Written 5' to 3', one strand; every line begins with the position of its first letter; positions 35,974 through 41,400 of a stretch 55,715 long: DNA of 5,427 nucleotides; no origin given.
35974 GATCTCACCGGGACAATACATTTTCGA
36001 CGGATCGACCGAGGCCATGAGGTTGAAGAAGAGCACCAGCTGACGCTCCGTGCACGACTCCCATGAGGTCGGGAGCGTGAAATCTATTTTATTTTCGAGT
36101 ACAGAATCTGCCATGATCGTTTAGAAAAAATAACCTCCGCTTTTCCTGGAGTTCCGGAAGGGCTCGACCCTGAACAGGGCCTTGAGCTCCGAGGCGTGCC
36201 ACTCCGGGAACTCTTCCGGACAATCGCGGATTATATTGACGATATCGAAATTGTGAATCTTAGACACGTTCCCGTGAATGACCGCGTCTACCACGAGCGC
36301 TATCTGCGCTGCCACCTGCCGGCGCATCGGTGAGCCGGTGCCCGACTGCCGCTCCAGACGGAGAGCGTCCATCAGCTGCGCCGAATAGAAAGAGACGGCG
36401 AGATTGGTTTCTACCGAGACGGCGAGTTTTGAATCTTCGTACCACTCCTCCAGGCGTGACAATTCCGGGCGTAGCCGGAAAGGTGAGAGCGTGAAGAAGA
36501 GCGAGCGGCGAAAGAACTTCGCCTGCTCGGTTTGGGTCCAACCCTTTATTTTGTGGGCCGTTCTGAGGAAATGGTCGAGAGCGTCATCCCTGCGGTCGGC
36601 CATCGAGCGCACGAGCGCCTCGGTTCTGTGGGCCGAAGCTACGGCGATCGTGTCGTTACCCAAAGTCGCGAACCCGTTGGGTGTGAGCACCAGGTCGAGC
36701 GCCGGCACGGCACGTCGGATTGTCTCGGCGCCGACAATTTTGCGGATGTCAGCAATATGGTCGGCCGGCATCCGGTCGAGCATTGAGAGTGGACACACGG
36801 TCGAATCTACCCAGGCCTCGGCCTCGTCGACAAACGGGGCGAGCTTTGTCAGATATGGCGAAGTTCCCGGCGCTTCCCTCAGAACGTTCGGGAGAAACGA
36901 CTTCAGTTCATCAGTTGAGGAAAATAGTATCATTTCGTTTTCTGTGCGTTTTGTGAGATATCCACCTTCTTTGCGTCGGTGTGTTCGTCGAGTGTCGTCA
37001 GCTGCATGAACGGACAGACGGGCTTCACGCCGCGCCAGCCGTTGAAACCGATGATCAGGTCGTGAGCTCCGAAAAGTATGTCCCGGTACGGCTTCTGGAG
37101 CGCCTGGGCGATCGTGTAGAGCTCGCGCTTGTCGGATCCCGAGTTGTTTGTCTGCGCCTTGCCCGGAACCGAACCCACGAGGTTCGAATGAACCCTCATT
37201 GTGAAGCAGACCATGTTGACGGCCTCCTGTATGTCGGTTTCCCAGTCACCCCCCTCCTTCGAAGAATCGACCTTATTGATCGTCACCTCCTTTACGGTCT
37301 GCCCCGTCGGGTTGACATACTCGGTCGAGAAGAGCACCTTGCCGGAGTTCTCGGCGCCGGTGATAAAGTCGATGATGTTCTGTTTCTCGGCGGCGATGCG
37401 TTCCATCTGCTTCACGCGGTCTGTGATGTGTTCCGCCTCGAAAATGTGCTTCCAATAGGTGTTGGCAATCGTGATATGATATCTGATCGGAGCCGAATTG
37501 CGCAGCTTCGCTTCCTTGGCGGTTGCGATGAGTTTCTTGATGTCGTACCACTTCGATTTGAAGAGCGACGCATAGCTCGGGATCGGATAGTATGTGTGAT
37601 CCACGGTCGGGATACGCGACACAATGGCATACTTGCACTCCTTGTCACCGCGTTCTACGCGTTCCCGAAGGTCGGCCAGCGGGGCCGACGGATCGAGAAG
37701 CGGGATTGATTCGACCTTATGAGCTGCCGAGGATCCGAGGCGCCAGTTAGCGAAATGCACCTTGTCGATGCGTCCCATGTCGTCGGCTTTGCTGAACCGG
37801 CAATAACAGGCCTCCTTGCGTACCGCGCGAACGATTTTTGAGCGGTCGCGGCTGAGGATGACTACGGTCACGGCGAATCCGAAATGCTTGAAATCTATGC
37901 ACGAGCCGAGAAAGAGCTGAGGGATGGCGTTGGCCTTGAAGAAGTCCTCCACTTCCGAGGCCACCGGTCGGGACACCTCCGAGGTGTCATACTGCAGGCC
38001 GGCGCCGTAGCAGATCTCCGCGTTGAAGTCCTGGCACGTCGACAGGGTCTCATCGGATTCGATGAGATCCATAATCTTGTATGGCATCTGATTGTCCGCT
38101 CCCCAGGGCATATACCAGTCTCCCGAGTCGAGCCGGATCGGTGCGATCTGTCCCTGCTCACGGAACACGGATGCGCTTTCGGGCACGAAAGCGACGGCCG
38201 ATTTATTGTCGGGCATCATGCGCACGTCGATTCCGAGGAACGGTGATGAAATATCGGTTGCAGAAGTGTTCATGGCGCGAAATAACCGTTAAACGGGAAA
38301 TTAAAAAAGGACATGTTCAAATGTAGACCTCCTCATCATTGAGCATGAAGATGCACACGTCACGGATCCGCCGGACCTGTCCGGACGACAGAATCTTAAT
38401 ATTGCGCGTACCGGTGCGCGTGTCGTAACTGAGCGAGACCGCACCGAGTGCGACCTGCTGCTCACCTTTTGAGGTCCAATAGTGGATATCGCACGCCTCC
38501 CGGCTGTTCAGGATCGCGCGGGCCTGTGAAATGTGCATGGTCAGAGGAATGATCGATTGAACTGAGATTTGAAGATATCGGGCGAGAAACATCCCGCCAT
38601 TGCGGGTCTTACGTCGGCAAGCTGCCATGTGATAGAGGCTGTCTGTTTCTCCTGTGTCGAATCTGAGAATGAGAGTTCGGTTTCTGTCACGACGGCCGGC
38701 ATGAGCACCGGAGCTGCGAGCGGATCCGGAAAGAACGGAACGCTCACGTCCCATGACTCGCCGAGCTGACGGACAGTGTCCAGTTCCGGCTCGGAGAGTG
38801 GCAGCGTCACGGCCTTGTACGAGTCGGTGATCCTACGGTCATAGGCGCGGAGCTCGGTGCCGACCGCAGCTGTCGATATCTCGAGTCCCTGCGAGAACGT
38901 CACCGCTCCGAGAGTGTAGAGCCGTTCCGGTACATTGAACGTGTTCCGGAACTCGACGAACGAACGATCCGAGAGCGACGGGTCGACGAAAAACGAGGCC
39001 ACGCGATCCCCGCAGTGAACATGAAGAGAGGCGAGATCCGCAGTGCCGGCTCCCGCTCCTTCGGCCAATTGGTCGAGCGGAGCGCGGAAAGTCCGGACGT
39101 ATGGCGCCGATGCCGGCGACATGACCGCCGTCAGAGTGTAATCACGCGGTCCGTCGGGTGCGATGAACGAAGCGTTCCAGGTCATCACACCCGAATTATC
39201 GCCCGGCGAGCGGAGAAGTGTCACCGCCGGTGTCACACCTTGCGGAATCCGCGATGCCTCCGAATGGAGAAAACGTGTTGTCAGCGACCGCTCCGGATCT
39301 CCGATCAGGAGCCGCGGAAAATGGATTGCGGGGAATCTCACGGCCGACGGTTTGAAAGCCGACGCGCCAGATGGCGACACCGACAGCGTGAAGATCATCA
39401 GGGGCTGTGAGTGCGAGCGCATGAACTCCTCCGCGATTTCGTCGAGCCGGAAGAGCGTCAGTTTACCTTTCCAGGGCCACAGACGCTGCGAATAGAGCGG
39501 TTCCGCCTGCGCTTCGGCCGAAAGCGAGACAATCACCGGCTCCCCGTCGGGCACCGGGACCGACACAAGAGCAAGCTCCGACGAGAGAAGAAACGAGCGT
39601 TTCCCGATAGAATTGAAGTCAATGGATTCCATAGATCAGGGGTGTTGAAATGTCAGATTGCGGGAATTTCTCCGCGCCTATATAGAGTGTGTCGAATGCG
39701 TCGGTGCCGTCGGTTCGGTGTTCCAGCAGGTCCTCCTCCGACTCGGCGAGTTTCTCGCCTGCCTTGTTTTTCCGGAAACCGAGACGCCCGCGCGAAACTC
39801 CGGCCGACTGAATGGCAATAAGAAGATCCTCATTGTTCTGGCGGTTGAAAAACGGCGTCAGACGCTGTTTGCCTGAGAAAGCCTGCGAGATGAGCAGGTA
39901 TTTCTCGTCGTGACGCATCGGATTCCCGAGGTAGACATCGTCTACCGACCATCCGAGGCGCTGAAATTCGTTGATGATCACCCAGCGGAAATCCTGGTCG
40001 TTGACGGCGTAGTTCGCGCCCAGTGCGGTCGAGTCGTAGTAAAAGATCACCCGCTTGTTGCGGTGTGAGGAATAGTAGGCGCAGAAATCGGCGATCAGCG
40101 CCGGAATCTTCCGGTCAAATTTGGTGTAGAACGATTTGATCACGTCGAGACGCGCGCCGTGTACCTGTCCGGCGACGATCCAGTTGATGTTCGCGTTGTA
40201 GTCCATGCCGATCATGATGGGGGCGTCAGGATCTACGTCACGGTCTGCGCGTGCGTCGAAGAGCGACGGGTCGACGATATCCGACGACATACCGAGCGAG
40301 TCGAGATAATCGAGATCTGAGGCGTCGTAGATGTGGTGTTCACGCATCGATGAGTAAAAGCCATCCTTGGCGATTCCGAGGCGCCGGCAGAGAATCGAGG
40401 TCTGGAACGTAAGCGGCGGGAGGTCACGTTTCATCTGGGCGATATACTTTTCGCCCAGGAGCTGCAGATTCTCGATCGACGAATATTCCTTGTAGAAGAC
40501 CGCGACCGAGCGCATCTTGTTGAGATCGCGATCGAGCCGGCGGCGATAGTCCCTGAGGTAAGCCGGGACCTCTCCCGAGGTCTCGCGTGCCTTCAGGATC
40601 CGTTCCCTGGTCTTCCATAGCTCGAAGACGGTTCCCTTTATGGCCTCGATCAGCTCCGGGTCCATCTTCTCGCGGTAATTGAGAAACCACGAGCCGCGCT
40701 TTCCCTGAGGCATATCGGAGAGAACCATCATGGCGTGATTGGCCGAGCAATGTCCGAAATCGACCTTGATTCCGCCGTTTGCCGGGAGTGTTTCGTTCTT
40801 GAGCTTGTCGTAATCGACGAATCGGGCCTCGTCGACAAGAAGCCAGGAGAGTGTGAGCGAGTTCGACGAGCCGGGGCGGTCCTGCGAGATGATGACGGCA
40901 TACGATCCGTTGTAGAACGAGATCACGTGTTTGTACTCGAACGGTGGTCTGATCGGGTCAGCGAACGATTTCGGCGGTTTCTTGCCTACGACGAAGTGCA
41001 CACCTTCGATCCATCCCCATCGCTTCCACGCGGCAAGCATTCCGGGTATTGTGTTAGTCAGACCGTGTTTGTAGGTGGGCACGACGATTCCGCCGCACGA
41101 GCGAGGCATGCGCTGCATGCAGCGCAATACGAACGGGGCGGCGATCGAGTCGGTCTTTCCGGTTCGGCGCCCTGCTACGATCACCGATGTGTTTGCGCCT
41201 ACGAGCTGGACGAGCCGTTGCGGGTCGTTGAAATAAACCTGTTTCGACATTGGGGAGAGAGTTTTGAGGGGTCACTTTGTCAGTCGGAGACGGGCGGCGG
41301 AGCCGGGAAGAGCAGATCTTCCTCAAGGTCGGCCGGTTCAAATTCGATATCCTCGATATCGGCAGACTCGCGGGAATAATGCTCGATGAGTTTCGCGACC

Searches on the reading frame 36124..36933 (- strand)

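Call 14: search_protein_families(library=pfam, proteins=[window:36124-36933:-], max_evalue=0.01)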
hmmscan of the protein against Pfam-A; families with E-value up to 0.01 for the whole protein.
window:36124-36933:- (270 aa): 1 family
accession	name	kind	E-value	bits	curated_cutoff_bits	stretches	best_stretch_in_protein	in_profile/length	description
PF20459.4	DUF6712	-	5.4e-11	43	25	1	41-141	18-120/121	Family of unknown function (DUF6712)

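Call 39: search_protein_families(library=phrogs, proteins=[window:36124-36933:-], max_evalue=0.001)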
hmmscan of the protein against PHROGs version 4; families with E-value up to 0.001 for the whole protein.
window:36124-36933:- (270 aa): 0 families

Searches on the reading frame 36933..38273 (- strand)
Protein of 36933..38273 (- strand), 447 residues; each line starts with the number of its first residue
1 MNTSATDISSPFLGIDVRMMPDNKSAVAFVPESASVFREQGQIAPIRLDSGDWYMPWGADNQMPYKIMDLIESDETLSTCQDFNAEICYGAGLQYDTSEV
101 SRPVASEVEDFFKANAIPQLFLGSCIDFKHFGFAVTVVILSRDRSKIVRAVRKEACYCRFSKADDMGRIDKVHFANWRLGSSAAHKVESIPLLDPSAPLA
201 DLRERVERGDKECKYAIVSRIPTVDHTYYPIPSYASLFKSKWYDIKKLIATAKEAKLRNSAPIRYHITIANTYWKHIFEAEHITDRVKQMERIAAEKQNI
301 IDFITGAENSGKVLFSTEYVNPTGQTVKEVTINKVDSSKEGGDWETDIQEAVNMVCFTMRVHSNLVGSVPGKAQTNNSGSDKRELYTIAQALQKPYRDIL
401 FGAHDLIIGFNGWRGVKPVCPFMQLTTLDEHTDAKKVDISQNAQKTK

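Call 14: search_protein_families(library=pfam, proteins=[window:36933-38273:-], max_evalue=0.01)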
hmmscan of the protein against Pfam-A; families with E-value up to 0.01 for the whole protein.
window:36933-38273:- (447 aa): 0 families

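Call 39: search_protein_families(library=phrogs, proteins=[window:36933-38273:-], max_evalue=0.001)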
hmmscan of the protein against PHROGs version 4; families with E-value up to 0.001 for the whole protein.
window:36933-38273:- (447 aa): 1 family
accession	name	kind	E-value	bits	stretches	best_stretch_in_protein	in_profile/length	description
phrog_11226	-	head and packaging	2.2e-05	24.7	1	55-390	25-342/388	portal protein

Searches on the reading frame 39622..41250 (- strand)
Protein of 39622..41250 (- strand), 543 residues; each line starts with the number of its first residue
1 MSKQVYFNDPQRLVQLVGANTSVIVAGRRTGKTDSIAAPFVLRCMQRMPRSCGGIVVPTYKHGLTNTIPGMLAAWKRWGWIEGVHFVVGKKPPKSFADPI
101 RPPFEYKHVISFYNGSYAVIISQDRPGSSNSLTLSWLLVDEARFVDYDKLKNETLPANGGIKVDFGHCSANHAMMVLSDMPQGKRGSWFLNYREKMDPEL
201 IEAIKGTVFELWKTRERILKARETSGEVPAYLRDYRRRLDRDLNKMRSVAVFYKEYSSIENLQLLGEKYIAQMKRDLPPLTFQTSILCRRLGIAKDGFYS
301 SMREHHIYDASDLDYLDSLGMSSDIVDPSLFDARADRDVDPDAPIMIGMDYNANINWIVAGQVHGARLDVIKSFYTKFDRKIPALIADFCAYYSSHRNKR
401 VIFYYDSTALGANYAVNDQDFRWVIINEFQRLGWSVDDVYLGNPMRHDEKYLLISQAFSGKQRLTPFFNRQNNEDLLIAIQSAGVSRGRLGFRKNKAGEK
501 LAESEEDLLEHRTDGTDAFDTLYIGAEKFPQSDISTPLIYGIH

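Call 14: search_protein_families(library=pfam, proteins=[window:39622-41250:-], max_evalue=0.01)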
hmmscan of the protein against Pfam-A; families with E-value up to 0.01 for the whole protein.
window:39622-41250:- (543 aa): 0 families

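Call 39: search_protein_families(library=phrogs, proteins=[window:39622-41250:-], max_evalue=0.001)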
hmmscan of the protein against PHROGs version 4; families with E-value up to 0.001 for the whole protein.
window:39622-41250:- (543 aa): 1 family
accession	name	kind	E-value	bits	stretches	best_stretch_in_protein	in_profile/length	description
phrog_2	-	head and packaging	2.5e-10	40.8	1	15-422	275-546/807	terminase large subunit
